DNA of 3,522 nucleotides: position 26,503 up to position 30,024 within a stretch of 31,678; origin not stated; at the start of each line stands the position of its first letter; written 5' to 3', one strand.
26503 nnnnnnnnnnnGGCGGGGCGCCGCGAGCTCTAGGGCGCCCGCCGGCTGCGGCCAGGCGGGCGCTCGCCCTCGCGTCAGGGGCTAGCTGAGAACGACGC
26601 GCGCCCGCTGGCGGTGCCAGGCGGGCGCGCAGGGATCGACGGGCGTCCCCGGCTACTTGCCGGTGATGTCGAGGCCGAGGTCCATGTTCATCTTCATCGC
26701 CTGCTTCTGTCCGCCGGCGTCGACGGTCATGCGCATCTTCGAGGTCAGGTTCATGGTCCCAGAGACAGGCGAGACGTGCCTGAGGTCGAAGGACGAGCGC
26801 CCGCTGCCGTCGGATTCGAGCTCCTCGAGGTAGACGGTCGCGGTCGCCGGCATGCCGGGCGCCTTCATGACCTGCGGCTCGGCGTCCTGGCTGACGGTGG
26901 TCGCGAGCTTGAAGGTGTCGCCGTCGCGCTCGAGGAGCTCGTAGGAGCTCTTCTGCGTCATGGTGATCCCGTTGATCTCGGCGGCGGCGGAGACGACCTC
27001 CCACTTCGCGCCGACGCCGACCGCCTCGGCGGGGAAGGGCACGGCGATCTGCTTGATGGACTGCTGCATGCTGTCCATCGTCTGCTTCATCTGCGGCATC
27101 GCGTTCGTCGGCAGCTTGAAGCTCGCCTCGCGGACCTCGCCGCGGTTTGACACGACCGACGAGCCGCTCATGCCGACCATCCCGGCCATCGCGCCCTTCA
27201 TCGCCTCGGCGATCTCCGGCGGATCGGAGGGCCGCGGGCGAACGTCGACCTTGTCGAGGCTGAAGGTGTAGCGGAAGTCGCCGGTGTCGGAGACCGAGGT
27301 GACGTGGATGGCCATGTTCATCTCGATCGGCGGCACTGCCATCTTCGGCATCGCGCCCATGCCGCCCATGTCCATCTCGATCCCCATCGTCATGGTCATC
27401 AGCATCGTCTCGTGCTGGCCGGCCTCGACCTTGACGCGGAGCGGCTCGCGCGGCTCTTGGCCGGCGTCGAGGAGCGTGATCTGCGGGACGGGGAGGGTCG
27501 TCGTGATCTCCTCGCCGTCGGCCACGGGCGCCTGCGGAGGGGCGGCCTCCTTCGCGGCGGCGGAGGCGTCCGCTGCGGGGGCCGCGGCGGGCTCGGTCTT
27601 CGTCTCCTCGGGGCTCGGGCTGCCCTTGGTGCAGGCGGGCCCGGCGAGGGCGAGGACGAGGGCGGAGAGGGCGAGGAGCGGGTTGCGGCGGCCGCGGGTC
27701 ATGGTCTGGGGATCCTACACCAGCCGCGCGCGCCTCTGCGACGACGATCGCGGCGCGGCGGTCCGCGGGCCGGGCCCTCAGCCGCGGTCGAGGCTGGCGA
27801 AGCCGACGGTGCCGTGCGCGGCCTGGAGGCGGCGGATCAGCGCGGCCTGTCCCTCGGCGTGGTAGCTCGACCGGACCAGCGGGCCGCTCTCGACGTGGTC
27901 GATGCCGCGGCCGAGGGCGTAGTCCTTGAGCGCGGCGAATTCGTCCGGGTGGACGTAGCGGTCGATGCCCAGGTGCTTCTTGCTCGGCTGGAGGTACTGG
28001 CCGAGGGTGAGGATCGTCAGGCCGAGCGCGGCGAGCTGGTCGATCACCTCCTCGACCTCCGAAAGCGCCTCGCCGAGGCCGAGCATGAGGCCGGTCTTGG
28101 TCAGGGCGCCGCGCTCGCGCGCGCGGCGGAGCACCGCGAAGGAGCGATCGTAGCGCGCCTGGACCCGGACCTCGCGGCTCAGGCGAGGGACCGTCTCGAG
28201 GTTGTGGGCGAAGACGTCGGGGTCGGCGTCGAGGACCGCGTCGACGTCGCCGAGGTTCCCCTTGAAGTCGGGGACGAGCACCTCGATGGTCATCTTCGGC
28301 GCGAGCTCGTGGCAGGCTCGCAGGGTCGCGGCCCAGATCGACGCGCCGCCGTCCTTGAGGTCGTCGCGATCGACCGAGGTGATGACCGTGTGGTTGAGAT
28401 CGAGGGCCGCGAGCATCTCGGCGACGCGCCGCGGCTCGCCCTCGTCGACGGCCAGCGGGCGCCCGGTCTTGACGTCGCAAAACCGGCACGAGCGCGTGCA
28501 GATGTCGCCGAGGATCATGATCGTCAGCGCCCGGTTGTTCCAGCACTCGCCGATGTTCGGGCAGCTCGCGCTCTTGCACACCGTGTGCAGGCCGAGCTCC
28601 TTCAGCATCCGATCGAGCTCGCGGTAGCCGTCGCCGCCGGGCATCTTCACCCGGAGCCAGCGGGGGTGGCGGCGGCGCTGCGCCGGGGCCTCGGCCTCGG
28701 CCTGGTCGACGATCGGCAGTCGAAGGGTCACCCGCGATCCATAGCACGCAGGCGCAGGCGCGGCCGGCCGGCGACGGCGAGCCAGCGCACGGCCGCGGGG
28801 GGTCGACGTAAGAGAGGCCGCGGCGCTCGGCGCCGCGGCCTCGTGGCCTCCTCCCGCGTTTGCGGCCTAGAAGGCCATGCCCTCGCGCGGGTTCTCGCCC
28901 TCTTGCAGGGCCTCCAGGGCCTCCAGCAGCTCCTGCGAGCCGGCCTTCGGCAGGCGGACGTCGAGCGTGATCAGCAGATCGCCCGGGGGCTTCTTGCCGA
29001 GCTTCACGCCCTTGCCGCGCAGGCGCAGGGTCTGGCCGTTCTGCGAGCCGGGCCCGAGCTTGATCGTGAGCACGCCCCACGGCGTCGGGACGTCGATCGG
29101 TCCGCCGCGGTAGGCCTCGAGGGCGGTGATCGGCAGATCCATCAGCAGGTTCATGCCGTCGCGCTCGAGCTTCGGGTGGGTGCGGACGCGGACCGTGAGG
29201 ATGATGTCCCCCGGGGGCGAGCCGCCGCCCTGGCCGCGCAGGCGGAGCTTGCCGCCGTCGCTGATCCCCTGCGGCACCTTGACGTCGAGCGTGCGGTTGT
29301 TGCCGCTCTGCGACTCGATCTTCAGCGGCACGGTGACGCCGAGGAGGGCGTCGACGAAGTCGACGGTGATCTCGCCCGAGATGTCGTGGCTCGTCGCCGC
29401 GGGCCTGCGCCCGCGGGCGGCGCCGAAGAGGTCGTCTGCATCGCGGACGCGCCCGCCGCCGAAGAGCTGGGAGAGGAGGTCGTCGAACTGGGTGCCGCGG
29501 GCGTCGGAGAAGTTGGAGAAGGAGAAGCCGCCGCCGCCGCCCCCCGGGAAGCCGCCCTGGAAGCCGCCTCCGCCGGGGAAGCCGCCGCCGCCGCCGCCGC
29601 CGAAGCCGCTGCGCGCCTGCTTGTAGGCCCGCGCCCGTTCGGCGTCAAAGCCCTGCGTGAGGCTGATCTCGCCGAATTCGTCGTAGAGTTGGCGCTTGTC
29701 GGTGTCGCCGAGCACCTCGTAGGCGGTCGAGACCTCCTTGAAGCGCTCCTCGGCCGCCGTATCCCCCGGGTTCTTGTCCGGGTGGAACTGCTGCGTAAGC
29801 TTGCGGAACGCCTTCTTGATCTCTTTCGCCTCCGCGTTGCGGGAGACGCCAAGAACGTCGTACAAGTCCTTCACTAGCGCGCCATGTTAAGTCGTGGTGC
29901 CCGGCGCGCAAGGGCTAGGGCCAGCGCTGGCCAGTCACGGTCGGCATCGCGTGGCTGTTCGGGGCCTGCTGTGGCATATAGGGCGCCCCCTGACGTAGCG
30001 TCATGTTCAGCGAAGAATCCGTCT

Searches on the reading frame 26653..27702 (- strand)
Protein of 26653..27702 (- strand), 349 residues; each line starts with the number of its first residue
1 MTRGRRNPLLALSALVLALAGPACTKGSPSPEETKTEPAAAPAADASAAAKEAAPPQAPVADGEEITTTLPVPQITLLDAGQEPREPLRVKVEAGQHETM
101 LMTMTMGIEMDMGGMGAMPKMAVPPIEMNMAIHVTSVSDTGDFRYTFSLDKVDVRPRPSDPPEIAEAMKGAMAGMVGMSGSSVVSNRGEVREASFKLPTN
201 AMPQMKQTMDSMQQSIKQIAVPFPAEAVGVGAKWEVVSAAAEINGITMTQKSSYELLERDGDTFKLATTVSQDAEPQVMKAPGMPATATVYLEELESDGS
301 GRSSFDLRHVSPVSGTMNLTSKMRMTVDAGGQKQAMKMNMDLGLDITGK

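Call 72: search_protein_families(library=pfam, proteins=[window:26653-27702:-], max_evalue=0.001)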
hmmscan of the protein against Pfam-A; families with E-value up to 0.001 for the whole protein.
window:26653-27702:- (349 aa): 1 family
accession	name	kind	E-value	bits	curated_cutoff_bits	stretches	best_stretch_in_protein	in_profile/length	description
PF19777.4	DUF6263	-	3.2e-05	24.1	26.7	1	203-287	90-176/196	Family of unknown function (DUF6263)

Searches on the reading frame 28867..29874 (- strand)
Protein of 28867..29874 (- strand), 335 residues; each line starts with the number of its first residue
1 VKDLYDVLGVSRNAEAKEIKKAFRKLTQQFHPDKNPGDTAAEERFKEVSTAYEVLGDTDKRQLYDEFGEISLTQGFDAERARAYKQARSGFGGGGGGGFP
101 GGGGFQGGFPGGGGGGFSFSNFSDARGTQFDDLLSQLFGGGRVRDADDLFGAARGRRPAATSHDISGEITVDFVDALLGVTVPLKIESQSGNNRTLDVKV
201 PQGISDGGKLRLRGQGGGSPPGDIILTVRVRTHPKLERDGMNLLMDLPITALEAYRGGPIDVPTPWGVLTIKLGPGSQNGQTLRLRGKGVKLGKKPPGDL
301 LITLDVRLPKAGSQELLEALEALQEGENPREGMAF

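Call 72: search_protein_families(library=pfam, proteins=[window:28867-29874:-], max_evalue=0.001)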
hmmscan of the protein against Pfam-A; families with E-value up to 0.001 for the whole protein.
window:28867-29874:- (335 aa): 2 families
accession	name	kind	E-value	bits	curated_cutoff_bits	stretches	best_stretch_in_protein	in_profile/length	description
PF01556.23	DnaJ_C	-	4e-34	118.3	26.6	1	168-309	4-152/152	DnaJ C terminal domain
PF00226.36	DnaJ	-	1.1e-26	93.2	27.8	1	3-65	1-63/63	DnaJ domain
